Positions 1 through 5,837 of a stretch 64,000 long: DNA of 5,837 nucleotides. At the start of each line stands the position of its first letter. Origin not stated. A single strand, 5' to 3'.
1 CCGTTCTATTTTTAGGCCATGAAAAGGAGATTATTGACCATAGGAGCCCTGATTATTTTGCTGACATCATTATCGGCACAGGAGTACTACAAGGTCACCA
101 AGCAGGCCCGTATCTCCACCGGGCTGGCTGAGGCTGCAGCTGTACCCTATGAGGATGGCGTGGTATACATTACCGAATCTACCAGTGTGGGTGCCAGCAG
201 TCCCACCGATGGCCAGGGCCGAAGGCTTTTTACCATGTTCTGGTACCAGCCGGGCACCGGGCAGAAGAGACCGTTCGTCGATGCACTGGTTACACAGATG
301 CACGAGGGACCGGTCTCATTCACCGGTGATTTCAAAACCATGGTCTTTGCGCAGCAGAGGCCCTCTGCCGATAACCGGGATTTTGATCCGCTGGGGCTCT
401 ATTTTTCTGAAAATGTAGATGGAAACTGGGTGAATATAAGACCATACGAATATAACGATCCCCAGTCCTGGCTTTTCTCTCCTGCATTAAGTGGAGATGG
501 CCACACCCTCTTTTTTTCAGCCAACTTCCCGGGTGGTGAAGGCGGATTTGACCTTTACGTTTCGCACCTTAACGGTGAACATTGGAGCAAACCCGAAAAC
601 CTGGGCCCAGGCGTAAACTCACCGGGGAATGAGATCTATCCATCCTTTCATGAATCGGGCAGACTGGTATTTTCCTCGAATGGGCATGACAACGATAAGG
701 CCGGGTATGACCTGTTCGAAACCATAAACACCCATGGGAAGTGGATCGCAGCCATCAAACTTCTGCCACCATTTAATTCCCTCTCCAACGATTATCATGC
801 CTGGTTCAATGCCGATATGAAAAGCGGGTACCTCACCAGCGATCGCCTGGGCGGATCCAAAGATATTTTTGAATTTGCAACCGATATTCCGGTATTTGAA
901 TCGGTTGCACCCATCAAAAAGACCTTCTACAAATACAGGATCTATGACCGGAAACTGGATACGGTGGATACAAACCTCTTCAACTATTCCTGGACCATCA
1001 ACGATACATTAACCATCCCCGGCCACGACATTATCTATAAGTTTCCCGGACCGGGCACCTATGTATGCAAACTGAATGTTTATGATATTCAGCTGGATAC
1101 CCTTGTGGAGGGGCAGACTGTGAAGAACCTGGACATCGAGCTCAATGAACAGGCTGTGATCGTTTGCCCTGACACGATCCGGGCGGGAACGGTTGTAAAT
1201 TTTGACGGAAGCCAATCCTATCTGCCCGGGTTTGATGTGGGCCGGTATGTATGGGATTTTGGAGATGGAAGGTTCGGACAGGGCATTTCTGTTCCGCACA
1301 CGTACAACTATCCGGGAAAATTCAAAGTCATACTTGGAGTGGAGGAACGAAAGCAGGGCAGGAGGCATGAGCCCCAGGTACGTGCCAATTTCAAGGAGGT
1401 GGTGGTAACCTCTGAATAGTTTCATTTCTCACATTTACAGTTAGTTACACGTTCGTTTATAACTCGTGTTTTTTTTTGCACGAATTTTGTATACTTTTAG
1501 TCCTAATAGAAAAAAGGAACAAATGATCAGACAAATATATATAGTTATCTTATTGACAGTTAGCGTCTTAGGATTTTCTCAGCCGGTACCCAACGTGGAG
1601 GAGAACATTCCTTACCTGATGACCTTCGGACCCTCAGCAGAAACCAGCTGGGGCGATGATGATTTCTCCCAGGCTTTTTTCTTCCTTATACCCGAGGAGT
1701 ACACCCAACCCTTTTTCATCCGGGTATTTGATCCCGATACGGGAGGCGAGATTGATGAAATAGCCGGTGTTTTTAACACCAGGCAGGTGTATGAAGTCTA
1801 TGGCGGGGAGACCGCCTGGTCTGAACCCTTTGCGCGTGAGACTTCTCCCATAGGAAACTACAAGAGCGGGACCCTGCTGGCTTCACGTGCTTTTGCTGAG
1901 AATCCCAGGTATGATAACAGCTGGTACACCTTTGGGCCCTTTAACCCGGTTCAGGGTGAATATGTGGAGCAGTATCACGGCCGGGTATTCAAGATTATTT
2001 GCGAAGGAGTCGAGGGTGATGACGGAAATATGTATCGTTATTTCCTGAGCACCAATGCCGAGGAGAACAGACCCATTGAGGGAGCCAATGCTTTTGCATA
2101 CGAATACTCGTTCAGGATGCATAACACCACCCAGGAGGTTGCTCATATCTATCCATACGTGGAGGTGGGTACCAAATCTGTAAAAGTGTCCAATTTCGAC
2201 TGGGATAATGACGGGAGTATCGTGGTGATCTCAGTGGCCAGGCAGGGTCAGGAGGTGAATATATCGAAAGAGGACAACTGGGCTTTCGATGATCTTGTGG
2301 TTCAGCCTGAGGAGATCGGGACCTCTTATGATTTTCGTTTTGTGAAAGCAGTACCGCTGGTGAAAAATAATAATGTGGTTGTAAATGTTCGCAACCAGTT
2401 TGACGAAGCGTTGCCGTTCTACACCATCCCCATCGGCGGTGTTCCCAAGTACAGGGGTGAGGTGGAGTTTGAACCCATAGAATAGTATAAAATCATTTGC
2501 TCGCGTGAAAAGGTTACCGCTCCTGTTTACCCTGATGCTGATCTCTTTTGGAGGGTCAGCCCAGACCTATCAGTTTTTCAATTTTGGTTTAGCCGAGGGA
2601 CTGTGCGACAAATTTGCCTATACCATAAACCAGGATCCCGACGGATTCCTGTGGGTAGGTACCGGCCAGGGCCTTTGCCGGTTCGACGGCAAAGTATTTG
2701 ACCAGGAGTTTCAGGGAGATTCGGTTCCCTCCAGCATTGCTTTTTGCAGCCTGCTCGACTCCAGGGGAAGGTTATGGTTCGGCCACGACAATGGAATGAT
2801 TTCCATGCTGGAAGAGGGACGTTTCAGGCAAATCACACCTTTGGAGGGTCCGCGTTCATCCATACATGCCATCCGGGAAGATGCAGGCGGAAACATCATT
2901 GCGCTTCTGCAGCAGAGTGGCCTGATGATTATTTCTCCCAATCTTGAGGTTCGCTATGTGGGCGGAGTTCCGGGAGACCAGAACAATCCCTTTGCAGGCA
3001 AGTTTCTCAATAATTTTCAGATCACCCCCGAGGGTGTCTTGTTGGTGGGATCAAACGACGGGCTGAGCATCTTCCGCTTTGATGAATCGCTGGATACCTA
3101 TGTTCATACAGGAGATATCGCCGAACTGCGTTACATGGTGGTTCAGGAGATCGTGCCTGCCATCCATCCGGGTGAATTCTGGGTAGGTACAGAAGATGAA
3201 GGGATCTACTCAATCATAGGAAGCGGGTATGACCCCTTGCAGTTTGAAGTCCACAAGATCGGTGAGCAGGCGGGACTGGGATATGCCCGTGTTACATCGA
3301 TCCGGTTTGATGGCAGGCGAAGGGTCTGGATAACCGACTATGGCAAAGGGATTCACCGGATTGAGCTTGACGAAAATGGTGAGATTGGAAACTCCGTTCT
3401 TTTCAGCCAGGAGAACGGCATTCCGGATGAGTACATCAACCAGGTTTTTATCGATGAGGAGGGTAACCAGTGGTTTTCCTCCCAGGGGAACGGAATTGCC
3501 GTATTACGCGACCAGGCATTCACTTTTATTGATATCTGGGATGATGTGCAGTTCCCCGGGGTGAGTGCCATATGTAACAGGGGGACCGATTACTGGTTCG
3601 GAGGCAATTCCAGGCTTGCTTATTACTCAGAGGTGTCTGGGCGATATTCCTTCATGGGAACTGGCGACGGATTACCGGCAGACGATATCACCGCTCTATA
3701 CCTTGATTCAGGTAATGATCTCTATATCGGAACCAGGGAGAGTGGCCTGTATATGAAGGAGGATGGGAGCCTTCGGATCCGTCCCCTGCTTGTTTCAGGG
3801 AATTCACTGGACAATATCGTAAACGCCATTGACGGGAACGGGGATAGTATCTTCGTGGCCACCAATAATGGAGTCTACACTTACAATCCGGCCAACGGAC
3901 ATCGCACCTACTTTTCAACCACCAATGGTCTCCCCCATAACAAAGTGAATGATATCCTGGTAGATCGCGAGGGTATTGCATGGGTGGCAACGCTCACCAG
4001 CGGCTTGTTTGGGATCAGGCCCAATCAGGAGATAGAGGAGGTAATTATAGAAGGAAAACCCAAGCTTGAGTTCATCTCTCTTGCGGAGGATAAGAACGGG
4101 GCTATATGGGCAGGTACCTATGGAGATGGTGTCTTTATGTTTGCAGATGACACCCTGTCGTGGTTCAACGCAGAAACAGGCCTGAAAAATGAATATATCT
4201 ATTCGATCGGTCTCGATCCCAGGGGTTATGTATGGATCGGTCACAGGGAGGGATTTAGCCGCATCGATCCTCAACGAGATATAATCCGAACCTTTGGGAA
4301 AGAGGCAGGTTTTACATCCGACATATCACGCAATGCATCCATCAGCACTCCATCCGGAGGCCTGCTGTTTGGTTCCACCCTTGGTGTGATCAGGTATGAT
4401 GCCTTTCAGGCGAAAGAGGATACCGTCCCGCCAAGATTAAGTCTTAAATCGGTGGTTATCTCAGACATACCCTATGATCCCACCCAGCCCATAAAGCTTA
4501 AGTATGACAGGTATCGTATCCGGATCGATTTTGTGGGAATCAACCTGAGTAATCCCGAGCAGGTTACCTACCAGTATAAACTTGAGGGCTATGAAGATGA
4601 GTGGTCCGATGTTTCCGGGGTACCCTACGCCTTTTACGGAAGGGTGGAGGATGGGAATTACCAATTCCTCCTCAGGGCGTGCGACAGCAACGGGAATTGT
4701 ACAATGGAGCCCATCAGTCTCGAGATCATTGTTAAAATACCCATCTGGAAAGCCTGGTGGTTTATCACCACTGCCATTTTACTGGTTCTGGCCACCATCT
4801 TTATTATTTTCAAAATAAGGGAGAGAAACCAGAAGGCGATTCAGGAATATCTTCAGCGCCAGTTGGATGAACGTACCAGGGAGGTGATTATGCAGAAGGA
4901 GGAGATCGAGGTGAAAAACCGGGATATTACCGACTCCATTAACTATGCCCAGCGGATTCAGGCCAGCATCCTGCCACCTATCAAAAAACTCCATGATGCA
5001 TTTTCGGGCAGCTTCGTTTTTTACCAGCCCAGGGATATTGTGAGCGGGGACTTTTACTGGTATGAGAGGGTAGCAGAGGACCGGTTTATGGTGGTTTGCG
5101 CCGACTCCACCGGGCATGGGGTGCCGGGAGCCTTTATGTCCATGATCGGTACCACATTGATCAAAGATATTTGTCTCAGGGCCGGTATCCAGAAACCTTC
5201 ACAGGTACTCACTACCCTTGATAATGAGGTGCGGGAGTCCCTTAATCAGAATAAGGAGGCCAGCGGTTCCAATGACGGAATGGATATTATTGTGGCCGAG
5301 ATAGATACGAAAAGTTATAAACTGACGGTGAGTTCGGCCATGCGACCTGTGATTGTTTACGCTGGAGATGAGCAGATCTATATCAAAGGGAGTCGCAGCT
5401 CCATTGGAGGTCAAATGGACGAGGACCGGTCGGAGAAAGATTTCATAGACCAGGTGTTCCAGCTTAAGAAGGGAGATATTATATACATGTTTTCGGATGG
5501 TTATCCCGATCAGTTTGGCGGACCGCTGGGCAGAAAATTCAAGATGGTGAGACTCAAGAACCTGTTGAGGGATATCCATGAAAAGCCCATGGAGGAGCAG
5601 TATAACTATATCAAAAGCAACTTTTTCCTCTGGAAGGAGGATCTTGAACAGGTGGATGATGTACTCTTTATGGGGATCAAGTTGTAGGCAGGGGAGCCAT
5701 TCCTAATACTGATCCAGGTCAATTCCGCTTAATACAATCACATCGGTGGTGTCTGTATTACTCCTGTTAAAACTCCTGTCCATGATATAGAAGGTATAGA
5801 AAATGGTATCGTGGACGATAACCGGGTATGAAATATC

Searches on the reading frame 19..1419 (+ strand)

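Call 85: search_protein_families(library=pfam, proteins=[window:19-1419:+], max_evalue=0.00001)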
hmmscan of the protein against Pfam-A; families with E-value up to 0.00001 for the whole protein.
window:19-1419:+ (466 aa): 3 families
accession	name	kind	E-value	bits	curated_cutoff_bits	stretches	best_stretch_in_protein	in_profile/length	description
PF18911.6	PKD_4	-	3.2e-19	69.2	27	1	381-448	8-75/85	PKD domain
PF00801.26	PKD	-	5.7e-09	36.3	23.5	0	386-443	10-67/80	PKD domain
PF07676.18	PD40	-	5.9e-07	29.7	20.9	0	199-232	5-36/38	WD40-like Beta Propeller Repeat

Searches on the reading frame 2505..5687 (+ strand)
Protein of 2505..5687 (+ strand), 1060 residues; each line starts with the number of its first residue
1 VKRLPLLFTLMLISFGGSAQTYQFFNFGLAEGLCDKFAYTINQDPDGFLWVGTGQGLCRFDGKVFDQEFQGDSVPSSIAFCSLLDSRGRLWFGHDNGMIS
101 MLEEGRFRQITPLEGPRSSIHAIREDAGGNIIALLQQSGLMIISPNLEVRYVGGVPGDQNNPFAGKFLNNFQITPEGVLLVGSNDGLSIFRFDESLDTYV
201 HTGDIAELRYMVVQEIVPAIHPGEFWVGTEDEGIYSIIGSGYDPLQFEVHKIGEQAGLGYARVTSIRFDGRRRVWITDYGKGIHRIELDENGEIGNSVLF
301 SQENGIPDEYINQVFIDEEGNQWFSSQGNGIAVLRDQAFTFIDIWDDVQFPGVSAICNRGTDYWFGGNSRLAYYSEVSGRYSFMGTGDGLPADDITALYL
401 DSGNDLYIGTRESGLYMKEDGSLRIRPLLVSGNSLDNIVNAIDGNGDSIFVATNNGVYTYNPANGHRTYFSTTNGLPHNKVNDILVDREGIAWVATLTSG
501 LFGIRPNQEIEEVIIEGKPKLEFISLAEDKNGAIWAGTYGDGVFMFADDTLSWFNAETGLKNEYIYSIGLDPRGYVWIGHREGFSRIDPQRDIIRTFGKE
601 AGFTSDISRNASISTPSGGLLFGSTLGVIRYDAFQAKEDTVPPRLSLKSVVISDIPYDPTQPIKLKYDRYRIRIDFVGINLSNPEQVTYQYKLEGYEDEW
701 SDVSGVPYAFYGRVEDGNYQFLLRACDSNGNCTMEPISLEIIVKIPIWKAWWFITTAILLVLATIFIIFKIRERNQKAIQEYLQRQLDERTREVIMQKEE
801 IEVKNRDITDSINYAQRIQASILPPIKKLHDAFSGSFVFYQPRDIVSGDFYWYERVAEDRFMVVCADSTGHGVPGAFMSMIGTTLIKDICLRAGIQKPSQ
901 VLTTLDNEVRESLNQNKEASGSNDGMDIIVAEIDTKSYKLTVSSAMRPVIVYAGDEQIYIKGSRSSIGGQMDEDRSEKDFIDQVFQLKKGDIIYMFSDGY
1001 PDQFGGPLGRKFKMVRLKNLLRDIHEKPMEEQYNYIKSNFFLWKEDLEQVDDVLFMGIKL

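Call 85: search_protein_families(library=pfam, proteins=[window:2505-5687:+], max_evalue=0.00001)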
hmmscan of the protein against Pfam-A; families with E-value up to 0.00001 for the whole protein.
window:2505-5687:+ (1060 aa): 3 families
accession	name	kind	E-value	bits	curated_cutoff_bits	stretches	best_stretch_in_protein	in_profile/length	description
PF07494.17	Reg_prop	-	8.1e-29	96.4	20.4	0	32-54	1-23/24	Two component regulator propeller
PF07228.17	SpoIIE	-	8.5e-18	65.4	25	1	858-1056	2-187/192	Stage II sporulation protein E (SpoIIE)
PF07495.19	Y_Y_Y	-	5.2e-12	45.9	26.6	1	681-744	2-65/65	Y_Y_Y domain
